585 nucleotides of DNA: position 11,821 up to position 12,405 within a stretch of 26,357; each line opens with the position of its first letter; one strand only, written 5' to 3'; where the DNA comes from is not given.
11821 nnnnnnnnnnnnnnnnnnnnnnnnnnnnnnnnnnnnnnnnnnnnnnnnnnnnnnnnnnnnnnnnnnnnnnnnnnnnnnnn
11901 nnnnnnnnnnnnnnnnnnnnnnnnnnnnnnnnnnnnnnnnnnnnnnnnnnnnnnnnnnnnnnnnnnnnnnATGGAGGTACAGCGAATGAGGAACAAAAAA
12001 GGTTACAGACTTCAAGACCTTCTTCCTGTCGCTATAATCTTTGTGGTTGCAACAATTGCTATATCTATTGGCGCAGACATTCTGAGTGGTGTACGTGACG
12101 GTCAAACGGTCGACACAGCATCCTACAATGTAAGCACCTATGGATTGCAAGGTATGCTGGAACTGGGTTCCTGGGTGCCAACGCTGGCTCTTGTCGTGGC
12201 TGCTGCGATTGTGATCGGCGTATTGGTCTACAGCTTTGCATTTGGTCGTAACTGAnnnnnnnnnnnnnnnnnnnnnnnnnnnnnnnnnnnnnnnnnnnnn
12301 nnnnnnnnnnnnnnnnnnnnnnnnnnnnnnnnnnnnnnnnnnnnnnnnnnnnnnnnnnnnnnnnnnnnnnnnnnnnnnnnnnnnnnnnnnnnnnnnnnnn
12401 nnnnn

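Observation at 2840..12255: Three putative virion proteins carry prepilin-type class III leaders: a virus possibly matured by the host prepilin peptidase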

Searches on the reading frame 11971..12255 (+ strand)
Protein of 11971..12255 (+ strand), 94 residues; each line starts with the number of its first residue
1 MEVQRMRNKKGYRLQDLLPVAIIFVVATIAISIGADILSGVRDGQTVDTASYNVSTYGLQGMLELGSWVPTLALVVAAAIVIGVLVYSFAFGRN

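Call 5: search_protein_families(library=pfam, proteins=[window:11971-12255:+], max_evalue=0.1)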
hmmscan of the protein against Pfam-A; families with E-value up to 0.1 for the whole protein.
window:11971-12255:+ (94 aa): 3 families
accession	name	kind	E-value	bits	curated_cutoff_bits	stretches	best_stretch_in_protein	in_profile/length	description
PF10749.14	DUF2534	-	0.017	15.7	22.4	1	17-71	12-65/80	Protein of unknown function (DUF2534)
PF20398.3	DUF6691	-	0.049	14.4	27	1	61-93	30-63/142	Family of unknown function (DUF6691)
PF10317.15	7TM_GPCR_Srd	-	0.062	12.9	22.8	1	20-91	128-199/292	Serpentine type 7TM GPCR chemoreceptor Srd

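Call 10: search_dna_similar(query=window:11971-12255:+, collection=phages, mode=protein, max_evalue=1)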
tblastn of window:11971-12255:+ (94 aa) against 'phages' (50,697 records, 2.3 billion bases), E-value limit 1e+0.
No match.

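Call 15: find_homologous_proteins(query=window:11971-12255:+, max_evalue=0.01)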
Query window:11971-12255:+ (94 aa): 40 proteins with E <= 0.01 among 48 candidates.
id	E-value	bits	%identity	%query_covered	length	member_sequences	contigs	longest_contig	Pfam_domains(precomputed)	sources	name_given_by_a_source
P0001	2.5e-48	179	100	95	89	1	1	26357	-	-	-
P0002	5.1e-40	153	91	91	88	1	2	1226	-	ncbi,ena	-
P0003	8.2e-34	133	77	91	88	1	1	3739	-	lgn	-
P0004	3.1e-33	131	76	91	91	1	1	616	-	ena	-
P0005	4.3e-33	131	75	98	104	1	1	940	-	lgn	-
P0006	5.8e-33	130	73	91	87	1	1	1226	-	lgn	-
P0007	6.2e-33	130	68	97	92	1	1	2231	-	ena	-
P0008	8.2e-33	130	74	93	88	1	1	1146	-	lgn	-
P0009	1.0e-32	129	75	89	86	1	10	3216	-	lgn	-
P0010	1.8e-32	129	77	91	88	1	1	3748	-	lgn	-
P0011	1.9e-32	129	70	93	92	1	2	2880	-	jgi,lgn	-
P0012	1.6e-31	126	75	90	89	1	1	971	-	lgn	-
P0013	4.9e-31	124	77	86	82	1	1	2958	-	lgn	-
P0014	5.8e-31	124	78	86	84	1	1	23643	-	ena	-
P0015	6.2e-31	124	74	90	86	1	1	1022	-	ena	-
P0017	9.1e-31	123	76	87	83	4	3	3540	-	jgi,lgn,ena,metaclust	metaclust:\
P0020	1.9e-28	116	69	93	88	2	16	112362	-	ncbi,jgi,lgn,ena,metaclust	metaclust:\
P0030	4.4e-24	102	68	83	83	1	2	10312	-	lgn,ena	-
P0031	4.9e-24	102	59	91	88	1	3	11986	-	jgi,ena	jgi:hypothetical protein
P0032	5.2e-24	102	62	86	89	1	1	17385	-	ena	-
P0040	2.2e-12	64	46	83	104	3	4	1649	-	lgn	-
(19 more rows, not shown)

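Call 17: find_encoding_contigs(protein=P0020, flank=10000, max_places=4)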
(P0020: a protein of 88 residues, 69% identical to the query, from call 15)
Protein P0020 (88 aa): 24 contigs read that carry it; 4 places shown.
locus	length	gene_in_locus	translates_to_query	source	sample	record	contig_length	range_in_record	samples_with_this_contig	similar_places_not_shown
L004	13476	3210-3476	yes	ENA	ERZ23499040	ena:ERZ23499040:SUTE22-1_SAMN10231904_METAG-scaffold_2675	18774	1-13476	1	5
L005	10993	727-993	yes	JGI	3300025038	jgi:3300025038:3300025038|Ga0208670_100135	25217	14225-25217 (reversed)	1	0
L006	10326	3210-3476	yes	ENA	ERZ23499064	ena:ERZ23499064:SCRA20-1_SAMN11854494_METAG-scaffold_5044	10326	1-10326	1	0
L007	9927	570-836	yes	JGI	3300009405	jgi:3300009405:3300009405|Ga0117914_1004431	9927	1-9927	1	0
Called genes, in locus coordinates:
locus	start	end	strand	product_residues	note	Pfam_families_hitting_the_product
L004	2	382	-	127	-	?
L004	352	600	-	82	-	-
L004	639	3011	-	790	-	-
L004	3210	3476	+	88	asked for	-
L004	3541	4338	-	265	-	PF00589:Phage_integrase (weak)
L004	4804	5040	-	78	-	-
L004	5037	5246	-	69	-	-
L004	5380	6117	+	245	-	PF01564:Spermine_synth (weak), PF05430:Methyltransf_30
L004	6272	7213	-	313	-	-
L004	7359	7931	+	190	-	PF01909:NTP_transf_2, PF18765:Polbeta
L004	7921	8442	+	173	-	PF05168:HEPN (faint)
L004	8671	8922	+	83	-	-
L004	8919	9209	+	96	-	-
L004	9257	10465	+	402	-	-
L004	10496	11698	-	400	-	-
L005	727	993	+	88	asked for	-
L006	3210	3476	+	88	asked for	-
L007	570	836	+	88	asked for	-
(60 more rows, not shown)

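Call 21: find_related_loci(query=A1, collection=genome_contigs, flank=10000)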
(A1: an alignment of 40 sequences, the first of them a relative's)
Query A1 (89 aa) in genome_contigs; peptide patterns used: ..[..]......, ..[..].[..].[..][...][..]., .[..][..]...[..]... (x = any residue, [..] = any of these).
288 stretches matched a pattern; 1 encode a relative of the query (tblastn E <= 1e-3); 1 distinct loci.
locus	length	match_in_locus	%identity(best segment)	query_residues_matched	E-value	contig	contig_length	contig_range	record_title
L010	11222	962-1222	69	3-89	2e-36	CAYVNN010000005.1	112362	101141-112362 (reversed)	MAG TPA_asm: uncultured Methanosarcinales archaeon isolate SRP077602_co2_11 genome assembly, contig: NODE_197_length_112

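Call 22: find_related_loci(query=A1, collection=viral_contigs, flank=10000)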
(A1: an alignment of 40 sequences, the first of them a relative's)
Query A1 (89 aa) in viral_contigs; peptide patterns used: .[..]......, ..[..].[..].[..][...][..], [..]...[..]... (x = any residue, [..] = any of these).
261 stretches matched a pattern, but none encodes a relative of the query by tblastn (E <= 1e-3).

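Call 23: search_protein_families(library=pfam, proteins=[window:11986-12255:+], max_evalue=10)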
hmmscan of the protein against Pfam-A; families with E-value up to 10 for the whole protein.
window:11986-12255:+ (89 aa): 5 families
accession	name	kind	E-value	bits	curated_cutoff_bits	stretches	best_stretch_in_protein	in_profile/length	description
PF20398.3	DUF6691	-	0.041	14.6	27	1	56-88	30-63/142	Family of unknown function (DUF6691)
PF10749.14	DUF2534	-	0.058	14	22.4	1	12-67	12-66/80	Protein of unknown function (DUF2534)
PF10317.15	7TM_GPCR_Srd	-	0.062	12.9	22.8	1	15-86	128-199/292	Serpentine type 7TM GPCR chemoreceptor Srd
PF20990.2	DUF2207_C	-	0.36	10.9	33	1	2-87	128-190/247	Predicted membrane protein (DUF2207) C-terminal domain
PF23906.1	DUF7248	-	0.45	11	27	1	5-59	5-52/58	Family of unknown function (DUF7248)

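Call 24: search_protein_families(library=ncbifam, proteins=[window:11986-12255:+], max_evalue=10)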
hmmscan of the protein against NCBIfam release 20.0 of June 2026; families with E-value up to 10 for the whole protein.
window:11986-12255:+ (89 aa): 0 families

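Call 25: find_encoding_contigs(protein=P0014, flank=10000, max_places=2)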
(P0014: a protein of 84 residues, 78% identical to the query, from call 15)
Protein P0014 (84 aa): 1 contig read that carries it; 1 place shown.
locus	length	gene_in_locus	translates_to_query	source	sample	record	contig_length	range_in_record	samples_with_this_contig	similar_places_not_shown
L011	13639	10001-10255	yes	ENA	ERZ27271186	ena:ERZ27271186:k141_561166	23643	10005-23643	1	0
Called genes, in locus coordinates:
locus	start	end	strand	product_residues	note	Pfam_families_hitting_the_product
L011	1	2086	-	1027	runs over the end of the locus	-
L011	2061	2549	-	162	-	-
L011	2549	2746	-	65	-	-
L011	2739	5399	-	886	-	PF24517:CBM96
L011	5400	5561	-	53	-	-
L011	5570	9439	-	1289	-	-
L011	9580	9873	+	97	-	-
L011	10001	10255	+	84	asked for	-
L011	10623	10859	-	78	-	-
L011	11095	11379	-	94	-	-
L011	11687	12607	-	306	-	-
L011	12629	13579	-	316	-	-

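Call 26: find_encoding_contigs(protein=P0032, flank=10000, max_places=2)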
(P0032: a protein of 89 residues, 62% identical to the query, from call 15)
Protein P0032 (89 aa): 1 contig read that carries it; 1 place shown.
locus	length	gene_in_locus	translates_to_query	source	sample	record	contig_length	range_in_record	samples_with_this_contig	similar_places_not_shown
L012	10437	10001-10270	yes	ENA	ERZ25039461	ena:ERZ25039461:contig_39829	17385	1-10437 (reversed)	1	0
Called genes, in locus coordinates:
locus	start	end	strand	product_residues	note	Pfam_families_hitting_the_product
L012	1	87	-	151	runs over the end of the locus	-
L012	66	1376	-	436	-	-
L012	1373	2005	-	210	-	-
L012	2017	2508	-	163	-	-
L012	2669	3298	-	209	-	-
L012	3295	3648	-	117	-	-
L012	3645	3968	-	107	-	-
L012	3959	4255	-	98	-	-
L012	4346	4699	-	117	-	-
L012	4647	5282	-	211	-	-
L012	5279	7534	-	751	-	-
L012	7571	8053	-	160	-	-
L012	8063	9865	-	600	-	-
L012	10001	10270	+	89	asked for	-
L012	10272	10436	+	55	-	?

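Call 27: find_encoding_contigs(protein=P0031, flank=10000, max_places=2)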
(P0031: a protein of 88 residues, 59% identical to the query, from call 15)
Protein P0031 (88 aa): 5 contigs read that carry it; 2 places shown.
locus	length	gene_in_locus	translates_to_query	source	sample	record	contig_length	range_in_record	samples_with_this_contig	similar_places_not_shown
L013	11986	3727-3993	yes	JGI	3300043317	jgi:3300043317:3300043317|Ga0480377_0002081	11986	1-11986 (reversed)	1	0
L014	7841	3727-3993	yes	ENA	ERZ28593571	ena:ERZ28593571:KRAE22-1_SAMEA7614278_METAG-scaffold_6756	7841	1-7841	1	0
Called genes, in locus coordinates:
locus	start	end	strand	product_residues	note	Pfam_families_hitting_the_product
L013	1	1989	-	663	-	?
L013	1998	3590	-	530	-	-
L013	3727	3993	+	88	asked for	-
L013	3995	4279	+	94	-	-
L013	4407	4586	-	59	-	-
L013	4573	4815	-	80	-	-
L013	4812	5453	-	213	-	-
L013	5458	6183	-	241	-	-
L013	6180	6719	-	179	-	-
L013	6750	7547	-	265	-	PF01637:ATPase_2 (faint)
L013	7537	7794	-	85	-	-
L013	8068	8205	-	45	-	-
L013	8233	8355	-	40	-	-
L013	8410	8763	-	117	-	-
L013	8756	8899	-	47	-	-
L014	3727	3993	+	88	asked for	-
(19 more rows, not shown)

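Call 48: search_protein_families(library=phrogs, proteins=[window:11986-12255:+], max_evalue=0.01)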
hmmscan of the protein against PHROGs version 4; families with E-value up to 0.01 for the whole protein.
window:11986-12255:+ (89 aa): 0 families

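Call 64: find_encoding_contigs(protein=P0017, flank=3000, max_places=1)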
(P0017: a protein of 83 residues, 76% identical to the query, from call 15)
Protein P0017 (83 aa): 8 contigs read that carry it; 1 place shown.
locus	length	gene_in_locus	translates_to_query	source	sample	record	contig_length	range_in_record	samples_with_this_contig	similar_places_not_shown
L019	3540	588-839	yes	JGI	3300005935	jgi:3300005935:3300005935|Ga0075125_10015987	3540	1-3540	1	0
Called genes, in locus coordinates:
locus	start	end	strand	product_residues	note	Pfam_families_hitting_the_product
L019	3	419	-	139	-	?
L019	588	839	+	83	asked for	-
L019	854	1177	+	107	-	-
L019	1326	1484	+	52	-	-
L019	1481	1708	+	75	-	-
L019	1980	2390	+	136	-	-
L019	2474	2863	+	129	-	-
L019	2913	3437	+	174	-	PF05869:Dam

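Call 65: find_encoding_contigs(protein=P0030, flank=10000, max_places=1)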
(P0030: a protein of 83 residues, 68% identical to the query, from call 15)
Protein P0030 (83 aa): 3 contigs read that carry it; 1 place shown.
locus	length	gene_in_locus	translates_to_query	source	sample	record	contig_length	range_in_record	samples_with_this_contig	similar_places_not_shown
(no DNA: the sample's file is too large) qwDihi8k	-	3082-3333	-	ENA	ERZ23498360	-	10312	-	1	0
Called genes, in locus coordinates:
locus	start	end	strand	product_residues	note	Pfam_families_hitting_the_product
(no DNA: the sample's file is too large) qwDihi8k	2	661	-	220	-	?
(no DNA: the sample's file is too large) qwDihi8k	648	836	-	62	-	-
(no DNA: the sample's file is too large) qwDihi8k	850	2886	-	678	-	-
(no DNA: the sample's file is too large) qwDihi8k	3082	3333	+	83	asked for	-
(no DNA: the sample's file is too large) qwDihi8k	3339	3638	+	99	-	-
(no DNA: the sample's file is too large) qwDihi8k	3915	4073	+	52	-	-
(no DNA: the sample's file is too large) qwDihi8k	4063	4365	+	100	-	-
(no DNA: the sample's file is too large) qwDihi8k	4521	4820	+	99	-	-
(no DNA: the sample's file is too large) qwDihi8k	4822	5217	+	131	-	-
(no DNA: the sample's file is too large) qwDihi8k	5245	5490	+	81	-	-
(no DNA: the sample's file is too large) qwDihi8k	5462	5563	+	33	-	-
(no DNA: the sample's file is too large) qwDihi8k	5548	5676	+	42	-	-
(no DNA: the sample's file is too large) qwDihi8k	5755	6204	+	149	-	-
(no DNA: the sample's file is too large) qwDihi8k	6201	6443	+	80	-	-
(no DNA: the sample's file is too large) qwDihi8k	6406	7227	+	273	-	-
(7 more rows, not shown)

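Call 66: find_encoding_contigs(protein=P0040, flank=3000, max_places=1)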
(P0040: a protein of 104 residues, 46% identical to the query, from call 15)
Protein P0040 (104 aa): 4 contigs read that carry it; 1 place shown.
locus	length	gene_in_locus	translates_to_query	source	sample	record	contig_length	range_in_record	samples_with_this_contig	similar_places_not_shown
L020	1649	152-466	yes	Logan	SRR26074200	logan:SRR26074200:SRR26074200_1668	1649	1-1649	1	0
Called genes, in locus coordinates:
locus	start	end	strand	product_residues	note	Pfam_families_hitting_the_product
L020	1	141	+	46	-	?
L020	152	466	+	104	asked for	-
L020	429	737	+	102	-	-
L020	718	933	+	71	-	-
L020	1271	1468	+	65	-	-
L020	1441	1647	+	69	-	?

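Call 83: predict_structure(alignment_id=A1)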
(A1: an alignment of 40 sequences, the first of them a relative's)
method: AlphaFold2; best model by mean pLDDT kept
length: 89 residues; sequences in the alignment: 40
mean_pLDDT: 82.9   pTM: 0.55
mean pLDDT of the five models: 82.9, 74.9, 66.6, 65.0, 64.1
residues with pLDDT >= 90: 9; 70-90: 68; 50-70: 12; < 50: 0
segments of 3 or more residues with pLDDT < 50: none
pLDDT, mean of each block of 10 residues (from residue 1): 63 87 89 86 84 86 89 89 72
secondary structure, 60 per line:
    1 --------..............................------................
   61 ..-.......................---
elements in order: H9-38 H45-62 H64-86

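Call 87: fold_search(model_id=the predicted structure, library=pdb)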
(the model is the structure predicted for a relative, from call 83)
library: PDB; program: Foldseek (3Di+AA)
matches with E <= 10: 118; with E <= 0.001: 0
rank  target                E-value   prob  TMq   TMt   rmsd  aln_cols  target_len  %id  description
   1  8cqn_B                1.1e+00  0.82  0.62  0.34   4.0        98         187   13  Crystal structure of Borrelia burgdorferi paralogous family 12 outer surface protein BBK01 (released 2024-03-13)
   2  9jfj_B                1.5e+00  0.69  0.49  0.23   3.6        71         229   11  Crystal structure of the cytoplasmic domain of ZraS in ADP-bound form (released 2025-03-26)
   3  1wpa                  1.9e+00  0.69  0.53  0.45   5.9        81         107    7  1.5 Angstrom crystal structure of human occludin fragment 413-522 (released 2005-09-06)
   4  6dkm_C                2.2e+00  0.72  0.59  0.67   3.1        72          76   11  DHD131 (released 2018-12-19)
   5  1xaw                  2.2e+00  0.72  0.55  0.47   5.2        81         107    7  crystal structure of the cytoplasmic distal C-terminal domain of occludin (released 2005-09-06)
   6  6b87_A                2.2e+00  0.25  0.42  0.39   5.9       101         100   12  Crystal structure of transmembrane protein TMHC2_E (released 2018-03-14)
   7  6lqo_M                2.3e+00  0.20  0.36  0.36   6.8        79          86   13  EBV tegument protein BBRF2/BSRF1 complex (released 2020-10-07)
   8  5x11_C                2.5e+00  0.44  0.49  0.27   9.7        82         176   10  Crystal structure of Bacillus subtilis PadR in complex with operator DNA (released 2017-11-22)
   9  9jfj_A                2.8e+00  0.72  0.58  0.24   3.4        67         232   13  Crystal structure of the cytoplasmic domain of ZraS in ADP-bound form (released 2025-03-26)
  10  6g0y_C                2.8e+00  0.08  0.24  0.14  17.1       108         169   15  X-ray structure of M-21 protein complex (released 2018-11-14)
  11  8jxk_B                2.9e+00  0.89  0.54  0.33   1.8        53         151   13  Crystal Structure of Rv0047c from Mycobacterium tuberculosis (released 2024-07-03)
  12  5n5e_D                3.1e+00  0.25  0.47  0.44  13.7        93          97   10  Crystal structure of encapsulated ferritin domain from Pyrococcus furiosus PFC_05175 (released 2018-01-24)
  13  5x11_B                3.5e+00  0.60  0.50  0.27   3.1        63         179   14  Crystal structure of Bacillus subtilis PadR in complex with operator DNA (released 2017-11-22)
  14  5x11_E                3.5e+00  0.57  0.49  0.26   3.5        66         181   14  Crystal structure of Bacillus subtilis PadR in complex with operator DNA (released 2017-11-22)
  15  9g0c_A                3.5e+00  0.44  0.60  0.41   3.9        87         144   11  Structure of human Mical1 bMERB_V978A_V985A domain:Rab10 complex. (released 2025-07-02)
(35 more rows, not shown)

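Call 88: fold_search(model_id=the predicted structure, library=viral)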
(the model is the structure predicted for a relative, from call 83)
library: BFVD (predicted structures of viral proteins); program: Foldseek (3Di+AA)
matches with E <= 10: 379; with E <= 0.001: 0
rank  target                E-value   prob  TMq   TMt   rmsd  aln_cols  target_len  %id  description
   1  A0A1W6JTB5            4.3e-01  0.97  0.66  0.58   4.7        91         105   15  (no name in the UniProt tables at hand)
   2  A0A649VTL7            5.5e-01  0.75  0.46  0.39   9.4        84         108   17  Uncharacterized protein [Microbacterium phage Jayden]
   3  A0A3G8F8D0            7.4e-01  0.97  0.67  0.65   4.1        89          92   12  (no name in the UniProt tables at hand)
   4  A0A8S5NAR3            8.3e-01  0.98  0.53  0.66   1.8        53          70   17  Uncharacterized protein [Myoviridae sp. ctx322]
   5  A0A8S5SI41            8.3e-01  0.75  0.54  0.50   5.9        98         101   14  Uncharacterized protein [Phage sp. ctqZP6]
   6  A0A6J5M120            1.2e+00  0.82  0.61  0.62   4.7        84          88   17  Uncharacterized protein [uncultured Caudovirales phage]
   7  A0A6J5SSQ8            1.3e+00  0.92  0.60  0.52   2.5        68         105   12  Uncharacterized protein [uncultured Caudovirales phage]
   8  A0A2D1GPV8            1.3e+00  0.87  0.68  0.70   4.9        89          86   15  Uncharacterized protein [Mycobacterium phage Kumao]
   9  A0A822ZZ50            1.3e+00  0.77  0.61  0.40   9.8        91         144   15  (no name in the UniProt tables at hand)
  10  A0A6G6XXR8            1.3e+00  0.47  0.44  0.48   5.5        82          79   12  Uncharacterized protein [Ochrobactrum phage vB_OspP_OH]
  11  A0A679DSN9            1.3e+00  0.47  0.48  0.50   4.6        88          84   14  (no name in the UniProt tables at hand)
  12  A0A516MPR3            1.4e+00  0.97  0.52  0.34   1.0        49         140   14  (no name in the UniProt tables at hand)
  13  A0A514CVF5            1.4e+00  0.72  0.62  0.61   4.4        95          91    8  (no name in the UniProt tables at hand)
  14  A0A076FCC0            1.4e+00  0.51  0.46  0.08   8.7        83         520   13  Uncharacterized protein [Penaeus monodon nudivirus]
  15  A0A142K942            1.5e+00  0.96  0.47  0.69   1.1        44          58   23  Uncharacterized protein [Gordonia phage Yvonnetastic]
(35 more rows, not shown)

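Call 98: search_protein_representatives(alignment_id=A1)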
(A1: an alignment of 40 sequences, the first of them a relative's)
Query: 40 sequences, 87 profile positions. Proteins with E-value up to 0.001 (for the whole library): 1473; up to 1e-10: 373; up to 1e-30: 3. The best 150 are listed.
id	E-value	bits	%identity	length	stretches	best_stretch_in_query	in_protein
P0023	1.4e-35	137.2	-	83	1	6-87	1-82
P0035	8.8e-32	125.0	-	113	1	2-86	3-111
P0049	3.6e-31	123.1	-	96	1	6-86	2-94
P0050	5.8e-28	112.8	-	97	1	5-86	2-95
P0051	6.5e-28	112.6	-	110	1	2-87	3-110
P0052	2.4e-27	110.8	-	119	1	1-86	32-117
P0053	3.4e-27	110.3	-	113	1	3-86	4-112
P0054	1.1e-26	108.6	-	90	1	4-86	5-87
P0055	1.3e-26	108.4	-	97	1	1-82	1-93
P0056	1.8e-24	101.6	-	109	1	2-86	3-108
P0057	5.1e-24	100.1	-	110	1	2-84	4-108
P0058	5.7e-24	100.0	-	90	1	1-85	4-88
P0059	8.3e-24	99.5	-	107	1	6-84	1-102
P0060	7.0e-23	96.5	-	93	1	2-86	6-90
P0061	3.8e-22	94.1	-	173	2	7-85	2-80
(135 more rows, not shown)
